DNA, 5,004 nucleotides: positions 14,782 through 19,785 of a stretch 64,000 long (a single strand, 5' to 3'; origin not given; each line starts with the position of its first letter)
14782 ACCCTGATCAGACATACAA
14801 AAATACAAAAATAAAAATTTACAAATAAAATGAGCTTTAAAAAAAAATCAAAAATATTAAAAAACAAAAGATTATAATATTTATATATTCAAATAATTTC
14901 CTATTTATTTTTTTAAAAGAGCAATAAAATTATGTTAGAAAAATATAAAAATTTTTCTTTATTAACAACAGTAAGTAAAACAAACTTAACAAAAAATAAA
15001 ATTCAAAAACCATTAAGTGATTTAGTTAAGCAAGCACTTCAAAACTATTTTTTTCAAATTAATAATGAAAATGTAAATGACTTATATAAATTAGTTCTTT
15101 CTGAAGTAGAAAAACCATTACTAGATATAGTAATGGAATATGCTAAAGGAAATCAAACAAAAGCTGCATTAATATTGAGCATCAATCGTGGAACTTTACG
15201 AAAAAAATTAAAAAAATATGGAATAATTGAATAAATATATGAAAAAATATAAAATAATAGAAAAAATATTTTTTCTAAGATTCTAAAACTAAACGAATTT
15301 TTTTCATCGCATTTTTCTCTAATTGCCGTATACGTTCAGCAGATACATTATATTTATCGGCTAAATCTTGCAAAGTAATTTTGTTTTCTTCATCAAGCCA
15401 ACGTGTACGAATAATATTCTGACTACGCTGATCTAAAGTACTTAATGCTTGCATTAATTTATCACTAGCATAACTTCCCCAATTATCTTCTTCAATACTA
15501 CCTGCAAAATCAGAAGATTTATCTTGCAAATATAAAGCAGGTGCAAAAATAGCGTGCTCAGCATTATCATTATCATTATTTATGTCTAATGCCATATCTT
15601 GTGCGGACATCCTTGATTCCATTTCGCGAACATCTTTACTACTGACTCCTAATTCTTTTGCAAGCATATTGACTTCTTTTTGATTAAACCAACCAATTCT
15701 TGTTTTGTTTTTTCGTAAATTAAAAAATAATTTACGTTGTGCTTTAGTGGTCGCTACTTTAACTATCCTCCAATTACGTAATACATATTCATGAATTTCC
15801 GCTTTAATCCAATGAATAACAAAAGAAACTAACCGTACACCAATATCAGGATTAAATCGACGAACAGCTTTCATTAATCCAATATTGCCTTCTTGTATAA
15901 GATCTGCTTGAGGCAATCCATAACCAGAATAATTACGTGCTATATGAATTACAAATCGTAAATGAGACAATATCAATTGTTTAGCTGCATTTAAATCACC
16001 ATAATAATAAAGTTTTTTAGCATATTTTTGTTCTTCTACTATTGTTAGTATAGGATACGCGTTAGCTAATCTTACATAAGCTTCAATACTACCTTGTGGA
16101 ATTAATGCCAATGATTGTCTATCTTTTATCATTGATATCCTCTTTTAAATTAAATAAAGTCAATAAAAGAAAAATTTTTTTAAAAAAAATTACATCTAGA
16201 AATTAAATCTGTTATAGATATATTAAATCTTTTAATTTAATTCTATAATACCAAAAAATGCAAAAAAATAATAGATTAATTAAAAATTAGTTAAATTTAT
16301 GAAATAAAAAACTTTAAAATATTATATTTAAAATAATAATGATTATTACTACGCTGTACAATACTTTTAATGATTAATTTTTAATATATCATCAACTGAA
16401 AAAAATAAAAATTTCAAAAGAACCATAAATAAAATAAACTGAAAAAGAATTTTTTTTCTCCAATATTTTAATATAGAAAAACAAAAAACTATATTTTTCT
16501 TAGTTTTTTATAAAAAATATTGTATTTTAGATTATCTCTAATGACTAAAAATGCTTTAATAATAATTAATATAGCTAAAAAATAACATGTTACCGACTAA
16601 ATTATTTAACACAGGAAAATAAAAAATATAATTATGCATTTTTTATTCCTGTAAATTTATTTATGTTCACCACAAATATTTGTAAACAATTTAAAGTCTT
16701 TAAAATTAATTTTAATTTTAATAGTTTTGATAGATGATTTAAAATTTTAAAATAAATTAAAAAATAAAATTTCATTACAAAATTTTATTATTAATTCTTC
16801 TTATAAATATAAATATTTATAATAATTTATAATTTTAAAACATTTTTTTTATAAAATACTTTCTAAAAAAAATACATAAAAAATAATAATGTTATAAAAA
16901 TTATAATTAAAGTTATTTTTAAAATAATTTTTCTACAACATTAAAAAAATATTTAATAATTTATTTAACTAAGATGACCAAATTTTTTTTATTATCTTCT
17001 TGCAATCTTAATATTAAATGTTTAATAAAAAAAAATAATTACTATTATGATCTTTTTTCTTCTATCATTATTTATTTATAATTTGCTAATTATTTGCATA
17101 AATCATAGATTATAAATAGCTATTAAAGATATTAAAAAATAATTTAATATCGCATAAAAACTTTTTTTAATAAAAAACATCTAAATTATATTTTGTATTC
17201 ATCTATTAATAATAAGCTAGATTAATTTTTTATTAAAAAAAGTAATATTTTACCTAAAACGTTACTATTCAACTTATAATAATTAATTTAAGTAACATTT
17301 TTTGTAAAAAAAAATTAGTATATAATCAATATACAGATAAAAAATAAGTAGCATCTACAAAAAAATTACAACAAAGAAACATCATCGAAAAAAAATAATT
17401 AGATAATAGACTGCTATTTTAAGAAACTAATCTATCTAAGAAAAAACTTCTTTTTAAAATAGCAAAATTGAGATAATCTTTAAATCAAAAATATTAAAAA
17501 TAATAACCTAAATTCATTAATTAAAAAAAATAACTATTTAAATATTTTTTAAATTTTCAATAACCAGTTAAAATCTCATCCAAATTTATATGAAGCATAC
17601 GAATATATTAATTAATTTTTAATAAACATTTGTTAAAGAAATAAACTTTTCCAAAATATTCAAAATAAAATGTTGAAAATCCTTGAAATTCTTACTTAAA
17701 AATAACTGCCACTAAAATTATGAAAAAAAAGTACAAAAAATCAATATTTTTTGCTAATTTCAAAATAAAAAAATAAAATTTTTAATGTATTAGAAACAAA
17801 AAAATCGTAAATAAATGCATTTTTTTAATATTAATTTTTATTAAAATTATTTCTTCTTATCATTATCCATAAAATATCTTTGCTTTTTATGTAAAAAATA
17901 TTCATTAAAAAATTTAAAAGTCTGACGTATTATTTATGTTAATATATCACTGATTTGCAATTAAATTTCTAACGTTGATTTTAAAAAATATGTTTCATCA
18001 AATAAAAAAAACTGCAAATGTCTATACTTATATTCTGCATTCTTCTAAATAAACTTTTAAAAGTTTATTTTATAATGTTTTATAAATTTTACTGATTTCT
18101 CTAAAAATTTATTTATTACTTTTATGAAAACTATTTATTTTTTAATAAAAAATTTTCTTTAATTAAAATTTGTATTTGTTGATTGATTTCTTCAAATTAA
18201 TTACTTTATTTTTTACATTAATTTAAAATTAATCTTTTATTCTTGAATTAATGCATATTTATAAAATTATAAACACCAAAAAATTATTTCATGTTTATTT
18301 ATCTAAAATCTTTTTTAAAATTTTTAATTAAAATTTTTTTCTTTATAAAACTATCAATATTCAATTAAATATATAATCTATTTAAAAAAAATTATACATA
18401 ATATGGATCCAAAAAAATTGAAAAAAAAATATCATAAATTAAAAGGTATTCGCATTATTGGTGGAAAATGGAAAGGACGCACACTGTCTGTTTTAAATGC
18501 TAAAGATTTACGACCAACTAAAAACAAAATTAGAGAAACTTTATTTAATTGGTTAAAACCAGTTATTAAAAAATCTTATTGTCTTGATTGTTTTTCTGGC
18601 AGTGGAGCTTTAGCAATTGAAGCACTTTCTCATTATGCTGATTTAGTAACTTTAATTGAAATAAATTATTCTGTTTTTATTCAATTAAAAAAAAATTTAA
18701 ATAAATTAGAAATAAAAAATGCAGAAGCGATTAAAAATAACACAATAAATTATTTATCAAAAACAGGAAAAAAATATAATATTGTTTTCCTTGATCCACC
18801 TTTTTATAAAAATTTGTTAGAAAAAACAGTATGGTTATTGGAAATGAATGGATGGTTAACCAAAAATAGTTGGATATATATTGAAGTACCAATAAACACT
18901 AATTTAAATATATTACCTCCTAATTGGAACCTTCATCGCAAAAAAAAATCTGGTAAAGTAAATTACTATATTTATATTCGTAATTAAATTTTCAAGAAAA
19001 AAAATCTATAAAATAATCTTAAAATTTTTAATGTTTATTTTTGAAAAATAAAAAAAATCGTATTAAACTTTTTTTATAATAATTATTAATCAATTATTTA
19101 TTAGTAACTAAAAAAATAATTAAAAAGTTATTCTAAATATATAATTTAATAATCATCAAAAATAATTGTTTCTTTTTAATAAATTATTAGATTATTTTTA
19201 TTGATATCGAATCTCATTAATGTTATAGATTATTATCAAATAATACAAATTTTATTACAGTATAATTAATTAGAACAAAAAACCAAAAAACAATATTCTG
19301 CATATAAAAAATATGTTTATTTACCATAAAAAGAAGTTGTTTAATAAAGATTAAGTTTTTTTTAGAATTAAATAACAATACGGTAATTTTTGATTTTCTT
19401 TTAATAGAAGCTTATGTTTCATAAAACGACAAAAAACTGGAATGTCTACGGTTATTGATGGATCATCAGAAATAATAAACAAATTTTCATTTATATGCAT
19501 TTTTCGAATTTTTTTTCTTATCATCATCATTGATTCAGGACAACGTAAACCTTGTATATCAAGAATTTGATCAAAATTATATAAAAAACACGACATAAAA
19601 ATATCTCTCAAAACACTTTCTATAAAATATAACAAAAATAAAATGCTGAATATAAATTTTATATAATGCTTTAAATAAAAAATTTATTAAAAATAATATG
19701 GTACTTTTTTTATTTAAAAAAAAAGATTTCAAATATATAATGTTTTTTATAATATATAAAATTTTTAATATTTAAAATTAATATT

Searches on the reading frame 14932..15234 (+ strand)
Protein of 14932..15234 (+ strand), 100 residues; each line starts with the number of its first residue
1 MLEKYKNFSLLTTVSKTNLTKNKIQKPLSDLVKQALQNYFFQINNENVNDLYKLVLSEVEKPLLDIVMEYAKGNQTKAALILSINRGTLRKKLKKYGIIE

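Call 28: search_protein_families(library=ncbifam, max_evalue=0.00001, proteins=[window:14932-15234:+])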
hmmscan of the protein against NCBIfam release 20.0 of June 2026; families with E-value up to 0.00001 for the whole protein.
window:14932-15234:+ (100 aa): 5 families
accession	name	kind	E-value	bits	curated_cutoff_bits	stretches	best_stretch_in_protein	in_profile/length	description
NF001659.0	PRK00430.1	equivalog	3.4e-37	127.1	99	1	9-98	8-97/98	DNA-binding transcriptional regulator Fis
NF002517.0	PRK01905.1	equivalog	1.7e-23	83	122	1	27-99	5-77/77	Fis family transcriptional regulator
TIGR01818.1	ntrC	equivalog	3.2e-10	39.4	558.6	1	20-95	387-462/463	nitrogen regulation protein NR(I)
NF041552.1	TF_PrdR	equivalog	7.3e-08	31.2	795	1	42-97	523-577/577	sigma-54 dependent transcriptional regulator PrdR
NF050807.1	TransRegFlbDCaul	equivalog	7.1e-06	25.1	750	1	41-96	383-438/454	sigma-54-dependent transcriptional regulator FlbD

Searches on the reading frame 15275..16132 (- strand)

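Call 28: search_protein_families(library=ncbifam, max_evalue=0.00001, proteins=[window:15275-16132:-])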
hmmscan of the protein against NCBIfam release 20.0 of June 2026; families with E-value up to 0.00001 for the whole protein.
window:15275-16132:- (285 aa): 43 families (the best 25 are shown)
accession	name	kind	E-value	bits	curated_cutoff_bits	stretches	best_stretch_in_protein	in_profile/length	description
NF005143.0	PRK06596.1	subfamily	1.9e-129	431.2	241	1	3-284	3-282/285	RNA polymerase factor sigma-32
TIGR02392.1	rpoH_proteo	equivalog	3.6e-122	407.2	323.1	1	14-284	1-269/270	RNA polymerase sigma factor RpoH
NF005693.0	PRK07500.1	equivalog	1.3e-62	211.6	315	1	19-284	11-278/289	RNA polymerase factor sigma-32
TIGR02394.1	rpoS_proteo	equivalog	2.3e-39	135.6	378.7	1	15-284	14-275/285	RNA polymerase sigma factor RpoS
NF041931.2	MzaA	equivalog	3.6e-36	125.3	800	1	48-280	475-702/726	MZA anti-phage system associated sigma-70 family RNA polymerase sigma factor MzaA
NF004207.0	PRK05657.1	equivalog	4e-33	115.1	394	1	16-284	58-318/329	RNA polymerase sigma factor RpoS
TIGR02937.1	sigma70-ECF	superfamily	4.8e-32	110.9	42.9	1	49-281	2-163/165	sigma-70 family RNA polymerase sigma factor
TIGR02393.1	RpoD_Cterm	equivalog_domain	1e-30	107.1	354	1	49-280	1-225/238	RNA polymerase sigma factor RpoD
NF006666.0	PRK09210.1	equivalog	4.2e-30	105.3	572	1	18-280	103-357/370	RNA polymerase sigma factor RpoD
TIGR02997.1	Sig70-cyanoRpoD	subfamily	5e-30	104.8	384.5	1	48-280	74-298/298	RNA polymerase sigma factor, RpoD/SigA family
NF005920.0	PRK07921.1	subfamily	2e-27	96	464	1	48-280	90-315/328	RNA polymerase sigma factor SigB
NF004562.0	PRK05901.1-4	equivalog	4.1e-26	91.6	779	1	48-281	316-542/571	RNA polymerase sigma factor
NF004208.0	PRK05658.1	equivalog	6e-24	85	555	1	48-280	392-617/631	RNA polymerase sigma factor RpoD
NF004564.0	PRK05901.2-2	equivalog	3.1e-23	82.2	617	1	28-280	225-480/500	RNA polymerase sigma factor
NF005642.0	PRK07405.1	subfamily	2.1e-22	79.7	524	1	48-280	82-306/318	RNA polymerase sigma factor SigD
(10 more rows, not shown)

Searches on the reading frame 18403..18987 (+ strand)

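Call 28: search_protein_families(library=ncbifam, max_evalue=0.00001, proteins=[window:18403-18987:+])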
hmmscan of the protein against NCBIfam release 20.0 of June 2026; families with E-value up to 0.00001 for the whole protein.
window:18403-18987:+ (194 aa): 4 families
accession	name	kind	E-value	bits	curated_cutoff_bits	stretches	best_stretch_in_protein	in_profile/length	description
NF008157.0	PRK10909.1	equivalog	3.6e-72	242.4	302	1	7-194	3-191/199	16S rRNA (guanine(966)-N(2))-methyltransferase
TIGR00095.1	TIGR00095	equivalog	1.1e-54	185.1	117.5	1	11-192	7-192/194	16S rRNA (guanine(966)-N(2))-methyltransferase RsmD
TIGR02469.1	CbiT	equivalog_domain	1e-06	29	78.3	1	38-129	2-93/124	precorrin-6Y C5,15-methyltransferase (decarboxylating) subunit CbiT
TIGR03534.1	RF_mod_PrmC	equivalog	3.3e-06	26.7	199.1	1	48-136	77-168/253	peptide chain release factor N(5)-glutamine methyltransferase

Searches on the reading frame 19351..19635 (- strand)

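Call 28: search_protein_families(library=ncbifam, max_evalue=0.00001, proteins=[window:19351-19635:-])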
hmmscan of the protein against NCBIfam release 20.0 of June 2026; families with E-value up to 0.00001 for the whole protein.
window:19351-19635:- (94 aa): 1 family
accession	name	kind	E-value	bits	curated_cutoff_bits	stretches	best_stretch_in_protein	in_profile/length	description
NF001423.0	PRK00299.1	equivalog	4.8e-31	106.4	78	1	18-93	5-80/82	sulfurtransferase TusA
